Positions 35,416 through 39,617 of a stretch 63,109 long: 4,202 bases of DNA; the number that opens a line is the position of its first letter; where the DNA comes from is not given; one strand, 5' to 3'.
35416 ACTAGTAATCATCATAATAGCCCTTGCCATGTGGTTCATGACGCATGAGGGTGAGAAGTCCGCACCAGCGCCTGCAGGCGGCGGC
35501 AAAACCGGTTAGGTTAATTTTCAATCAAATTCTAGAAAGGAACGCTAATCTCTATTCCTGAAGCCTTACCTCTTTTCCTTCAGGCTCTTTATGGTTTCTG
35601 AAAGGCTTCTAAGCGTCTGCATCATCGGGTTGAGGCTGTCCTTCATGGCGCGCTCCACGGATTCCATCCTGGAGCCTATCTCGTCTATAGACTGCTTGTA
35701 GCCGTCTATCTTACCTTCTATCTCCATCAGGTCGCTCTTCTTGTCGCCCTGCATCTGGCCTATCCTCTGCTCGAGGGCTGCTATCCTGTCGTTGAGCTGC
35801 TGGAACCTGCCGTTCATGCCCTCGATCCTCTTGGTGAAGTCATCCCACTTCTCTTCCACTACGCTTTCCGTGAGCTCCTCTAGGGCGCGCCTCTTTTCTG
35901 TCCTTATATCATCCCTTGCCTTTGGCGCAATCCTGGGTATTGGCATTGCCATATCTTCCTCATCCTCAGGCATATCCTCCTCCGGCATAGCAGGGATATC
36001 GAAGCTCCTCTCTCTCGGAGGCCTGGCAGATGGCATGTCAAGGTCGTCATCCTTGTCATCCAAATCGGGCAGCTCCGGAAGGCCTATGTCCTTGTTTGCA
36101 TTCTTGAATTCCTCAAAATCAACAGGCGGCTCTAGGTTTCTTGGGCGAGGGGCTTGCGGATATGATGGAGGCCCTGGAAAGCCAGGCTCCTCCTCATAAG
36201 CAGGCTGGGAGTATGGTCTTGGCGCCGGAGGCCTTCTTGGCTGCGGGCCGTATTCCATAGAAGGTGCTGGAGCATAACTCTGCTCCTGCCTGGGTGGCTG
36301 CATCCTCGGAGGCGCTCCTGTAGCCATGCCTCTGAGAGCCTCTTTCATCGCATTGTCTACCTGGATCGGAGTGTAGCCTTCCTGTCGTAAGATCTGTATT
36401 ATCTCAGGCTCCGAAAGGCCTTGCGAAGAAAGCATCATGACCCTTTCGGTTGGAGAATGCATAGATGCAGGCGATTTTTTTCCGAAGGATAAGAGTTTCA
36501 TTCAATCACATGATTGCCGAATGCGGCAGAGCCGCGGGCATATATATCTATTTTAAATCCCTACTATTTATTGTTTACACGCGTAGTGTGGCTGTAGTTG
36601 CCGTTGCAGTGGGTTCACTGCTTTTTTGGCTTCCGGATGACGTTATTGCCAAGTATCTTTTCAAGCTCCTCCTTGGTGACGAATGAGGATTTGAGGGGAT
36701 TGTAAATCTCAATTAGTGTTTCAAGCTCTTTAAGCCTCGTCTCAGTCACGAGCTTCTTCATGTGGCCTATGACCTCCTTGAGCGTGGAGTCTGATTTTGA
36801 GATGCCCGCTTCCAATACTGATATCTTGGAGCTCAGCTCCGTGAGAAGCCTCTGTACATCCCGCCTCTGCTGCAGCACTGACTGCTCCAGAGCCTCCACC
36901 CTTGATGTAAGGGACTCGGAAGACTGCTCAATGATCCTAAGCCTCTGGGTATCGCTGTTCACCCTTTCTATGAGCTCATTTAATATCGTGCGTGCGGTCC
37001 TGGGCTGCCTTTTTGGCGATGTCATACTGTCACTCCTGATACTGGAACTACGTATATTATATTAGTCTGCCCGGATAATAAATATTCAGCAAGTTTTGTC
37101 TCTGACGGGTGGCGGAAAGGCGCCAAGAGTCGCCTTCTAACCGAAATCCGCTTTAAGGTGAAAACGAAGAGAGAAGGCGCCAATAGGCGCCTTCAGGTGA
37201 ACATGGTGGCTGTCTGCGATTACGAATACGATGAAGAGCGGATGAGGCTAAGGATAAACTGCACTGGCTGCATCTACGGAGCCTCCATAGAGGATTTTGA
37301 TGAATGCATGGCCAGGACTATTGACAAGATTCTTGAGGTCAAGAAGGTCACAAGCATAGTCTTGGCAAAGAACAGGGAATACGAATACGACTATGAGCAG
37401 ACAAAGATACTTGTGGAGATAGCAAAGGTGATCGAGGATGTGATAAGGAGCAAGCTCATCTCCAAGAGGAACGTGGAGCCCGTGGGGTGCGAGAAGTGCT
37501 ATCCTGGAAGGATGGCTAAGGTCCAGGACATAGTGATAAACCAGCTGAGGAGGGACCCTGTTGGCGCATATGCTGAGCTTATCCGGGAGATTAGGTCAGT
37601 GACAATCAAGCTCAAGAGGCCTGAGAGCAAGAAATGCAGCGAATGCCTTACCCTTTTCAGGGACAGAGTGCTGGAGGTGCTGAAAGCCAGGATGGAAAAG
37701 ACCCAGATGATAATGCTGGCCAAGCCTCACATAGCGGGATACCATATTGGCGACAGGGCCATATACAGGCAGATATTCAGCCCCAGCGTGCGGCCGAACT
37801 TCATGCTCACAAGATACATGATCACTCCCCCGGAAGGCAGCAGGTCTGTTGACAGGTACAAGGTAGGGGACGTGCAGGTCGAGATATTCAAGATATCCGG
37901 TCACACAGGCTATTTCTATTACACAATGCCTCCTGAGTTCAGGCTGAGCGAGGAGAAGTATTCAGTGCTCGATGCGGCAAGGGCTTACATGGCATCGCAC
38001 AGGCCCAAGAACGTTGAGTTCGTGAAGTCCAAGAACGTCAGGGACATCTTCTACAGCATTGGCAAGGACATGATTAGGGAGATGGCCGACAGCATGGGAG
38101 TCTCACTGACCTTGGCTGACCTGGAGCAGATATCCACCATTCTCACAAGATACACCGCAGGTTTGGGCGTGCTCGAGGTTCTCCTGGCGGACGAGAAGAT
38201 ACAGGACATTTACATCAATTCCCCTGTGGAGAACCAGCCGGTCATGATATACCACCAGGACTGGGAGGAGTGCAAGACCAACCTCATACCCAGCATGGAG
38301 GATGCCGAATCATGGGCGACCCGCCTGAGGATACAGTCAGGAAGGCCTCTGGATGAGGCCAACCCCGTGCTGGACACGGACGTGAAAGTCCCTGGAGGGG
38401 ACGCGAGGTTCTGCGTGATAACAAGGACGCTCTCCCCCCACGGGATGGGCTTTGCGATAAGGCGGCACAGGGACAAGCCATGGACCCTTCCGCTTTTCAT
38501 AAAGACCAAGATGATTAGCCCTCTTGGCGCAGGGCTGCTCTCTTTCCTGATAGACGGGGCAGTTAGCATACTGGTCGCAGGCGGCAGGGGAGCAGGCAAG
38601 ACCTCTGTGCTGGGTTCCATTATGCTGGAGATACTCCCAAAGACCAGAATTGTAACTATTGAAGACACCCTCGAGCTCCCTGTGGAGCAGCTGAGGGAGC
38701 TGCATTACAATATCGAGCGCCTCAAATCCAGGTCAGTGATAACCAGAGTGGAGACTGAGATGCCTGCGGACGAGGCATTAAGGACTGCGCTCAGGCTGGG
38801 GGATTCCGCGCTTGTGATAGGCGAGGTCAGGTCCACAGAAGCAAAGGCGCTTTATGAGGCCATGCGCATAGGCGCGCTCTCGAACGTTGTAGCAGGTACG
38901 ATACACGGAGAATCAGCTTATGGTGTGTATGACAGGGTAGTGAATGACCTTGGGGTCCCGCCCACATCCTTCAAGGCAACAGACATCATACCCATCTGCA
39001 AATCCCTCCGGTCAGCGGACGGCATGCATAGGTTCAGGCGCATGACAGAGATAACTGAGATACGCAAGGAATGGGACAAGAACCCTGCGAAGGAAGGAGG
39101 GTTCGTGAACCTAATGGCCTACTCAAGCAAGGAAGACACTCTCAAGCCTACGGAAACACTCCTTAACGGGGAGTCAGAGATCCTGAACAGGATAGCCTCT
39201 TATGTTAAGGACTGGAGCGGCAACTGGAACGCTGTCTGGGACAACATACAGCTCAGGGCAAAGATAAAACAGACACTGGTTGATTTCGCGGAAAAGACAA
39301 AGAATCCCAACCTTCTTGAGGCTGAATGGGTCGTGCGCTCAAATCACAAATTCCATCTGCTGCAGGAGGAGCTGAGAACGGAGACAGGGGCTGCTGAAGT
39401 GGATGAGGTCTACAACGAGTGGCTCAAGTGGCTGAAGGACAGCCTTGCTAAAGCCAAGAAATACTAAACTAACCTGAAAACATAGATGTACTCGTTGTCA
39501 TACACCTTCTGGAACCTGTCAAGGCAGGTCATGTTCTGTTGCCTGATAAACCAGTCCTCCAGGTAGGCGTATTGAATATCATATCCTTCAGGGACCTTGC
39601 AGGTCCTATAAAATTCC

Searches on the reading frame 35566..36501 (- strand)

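Call 8: search_protein_families(library=pfam, proteins=[window:35566-36501:-], max_evalue=0.01)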
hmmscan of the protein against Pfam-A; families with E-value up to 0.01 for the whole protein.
window:35566-36501:- (311 aa): 5 families
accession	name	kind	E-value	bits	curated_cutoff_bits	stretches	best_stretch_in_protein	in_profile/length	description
PF23991.1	DUF7310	-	0.00056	20.8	40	0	206-250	18-63/83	Coiled-coil region of unknown function (DUF7310)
PF05010.19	TACC_C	-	0.0025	18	29.9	1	205-295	8-100/201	Transforming acidic coiled-coil-containing protein (TACC), C-terminal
PF07889.17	DUF1664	-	0.0028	18.1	34.6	0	205-284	48-122/124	Protein of unknown function (DUF1664)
PF10779.14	XhlA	-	0.0034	17.9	34.7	0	255-305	3-49/67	Haemolysin XhlA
PF10046.14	BLOC1_2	-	0.0044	17.8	33.4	0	261-309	32-79/96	Biogenesis of lysosome-related organelles complex-1 subunit 2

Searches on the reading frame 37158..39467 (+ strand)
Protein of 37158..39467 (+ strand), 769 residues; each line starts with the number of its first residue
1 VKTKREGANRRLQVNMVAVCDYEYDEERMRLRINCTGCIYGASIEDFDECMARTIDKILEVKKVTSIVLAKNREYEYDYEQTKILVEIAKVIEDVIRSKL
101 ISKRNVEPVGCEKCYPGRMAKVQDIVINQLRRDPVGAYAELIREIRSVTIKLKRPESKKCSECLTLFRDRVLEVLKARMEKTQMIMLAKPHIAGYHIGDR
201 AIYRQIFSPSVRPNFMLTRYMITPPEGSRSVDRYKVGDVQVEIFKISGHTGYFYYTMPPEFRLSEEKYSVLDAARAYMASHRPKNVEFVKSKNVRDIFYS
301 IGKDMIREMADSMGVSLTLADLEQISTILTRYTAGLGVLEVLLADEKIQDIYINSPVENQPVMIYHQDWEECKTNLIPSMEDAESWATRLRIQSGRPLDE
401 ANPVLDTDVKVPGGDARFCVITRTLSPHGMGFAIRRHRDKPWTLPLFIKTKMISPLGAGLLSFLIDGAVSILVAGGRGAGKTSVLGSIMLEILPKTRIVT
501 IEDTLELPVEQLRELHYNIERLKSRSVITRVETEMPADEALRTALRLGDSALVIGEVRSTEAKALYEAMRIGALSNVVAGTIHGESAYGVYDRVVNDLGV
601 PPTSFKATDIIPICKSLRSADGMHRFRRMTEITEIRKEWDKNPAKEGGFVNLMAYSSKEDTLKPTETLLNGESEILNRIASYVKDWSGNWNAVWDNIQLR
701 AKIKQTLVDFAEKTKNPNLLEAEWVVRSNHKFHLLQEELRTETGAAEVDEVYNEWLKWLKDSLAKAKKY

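Call 8: search_protein_families(library=pfam, proteins=[window:37158-39467:+], max_evalue=0.01)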
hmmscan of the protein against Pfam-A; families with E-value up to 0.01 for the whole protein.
window:37158-39467:+ (769 aa): 2 families
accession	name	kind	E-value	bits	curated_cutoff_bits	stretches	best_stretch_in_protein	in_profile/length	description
PF00437.27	T2SSE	-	1.3e-18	67.2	24.9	1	370-607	44-267/370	Type II/IV secretion system protein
PF13191.12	AAA_16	-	0.0023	18.9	32.6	1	469-569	25-120/167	AAA ATPase domain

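Call 15: search_protein_families(library=ncbifam, proteins=[window:37158-39467:+], max_evalue=0.1)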
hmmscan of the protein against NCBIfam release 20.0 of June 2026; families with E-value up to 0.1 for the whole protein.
window:37158-39467:+ (769 aa): 14 families
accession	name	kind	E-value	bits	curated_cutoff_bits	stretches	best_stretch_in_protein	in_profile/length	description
NF058587.1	archaellum_moto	equivalog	5.8e-37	127.6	550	1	294-709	96-501/527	archaellum flagellar ATPase motor FlaI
TIGR03819.1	heli_sec_ATPase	hypoth_equivalog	4.3e-36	124.8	373.15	1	309-594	25-297/340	TadA family conjugal transfer-associated ATPase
TIGR02788.1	VirB11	equivalog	2e-16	59.9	249.95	1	467-596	143-264/308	P-type DNA transfer ATPase VirB11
NF053672.1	bindosome_BasE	exception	3e-16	59.3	1000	1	230-619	40-412/512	bindosome assembly system ATPase subunit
TIGR02782.1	TrbB_P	equivalog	5.2e-16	58.8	304.55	1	393-594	64-252/303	P-type conjugative transfer ATPase TrbB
NF010469.0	PRK13894.1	subfamily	5.5e-12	45.7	508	1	394-595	78-265/320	conjugal transfer ATPase TrbB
NF010407.0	PRK13833.1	subfamily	1.2e-10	41.4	499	1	399-594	78-259/323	conjugal transfer protein TrbB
NF041000.1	ATPase_ComGA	equivalog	1.7e-10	40.4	300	1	471-607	131-254/267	competence type IV pilus ATPase ComGA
TIGR01420.1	pilT_fam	subfamily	5.1e-09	35.8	319.1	1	471-596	125-241/343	PilT/PilU family type 4a pilus ATPase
NF010425.0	PRK13851.1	equivalog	1.3e-08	34.1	461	1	463-595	157-281/344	type IV secretion system protein VirB11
NF010475.0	PRK13900.1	equivalog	4e-08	32.7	389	1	468-623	160-315/333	type IV secretion system ATPase VirB11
NF053534.1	T4PilAsmATPsTfpB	equivalog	0.0001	20.8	850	1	471-608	339-462/584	type IV pilus assembly ATPase TfpB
TIGR02524.1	dot_icm_DotB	equivalog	0.0019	17.5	463.3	1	471-595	137-257/358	Dot/Icm type IV secretion system ATPase DotB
NF003422.0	PRK04863.1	equivalog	0.095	10.2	699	0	463-516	23-78/1486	chromosome partition protein MukB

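Call 43: search_solved_structures(query=window:37158-39467:+, max_evalue=1e-10)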
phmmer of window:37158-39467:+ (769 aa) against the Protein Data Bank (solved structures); distinct sequences matched with E-value up to 1e-10: 6.
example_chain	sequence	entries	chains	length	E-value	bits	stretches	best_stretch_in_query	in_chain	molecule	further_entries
2oap_1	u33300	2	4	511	2.5e-29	105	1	308-636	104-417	Type II secretion system protein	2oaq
8rkd_E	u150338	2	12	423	4e-24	87.8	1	303-633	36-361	Pilus assembly ATPase CpaF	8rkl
8rjf_A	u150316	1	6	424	4e-24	87.8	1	303-633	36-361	Pilus assembly ATPase CpaF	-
9e24_A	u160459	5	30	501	6.7e-24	87.1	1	303-633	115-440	CpaF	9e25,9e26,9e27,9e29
4ii7_A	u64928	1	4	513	2.5e-17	65.4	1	323-709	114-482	FlaI ATPase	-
4ihq_A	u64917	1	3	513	1.7e-16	62.6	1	323-709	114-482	FlaI ATPase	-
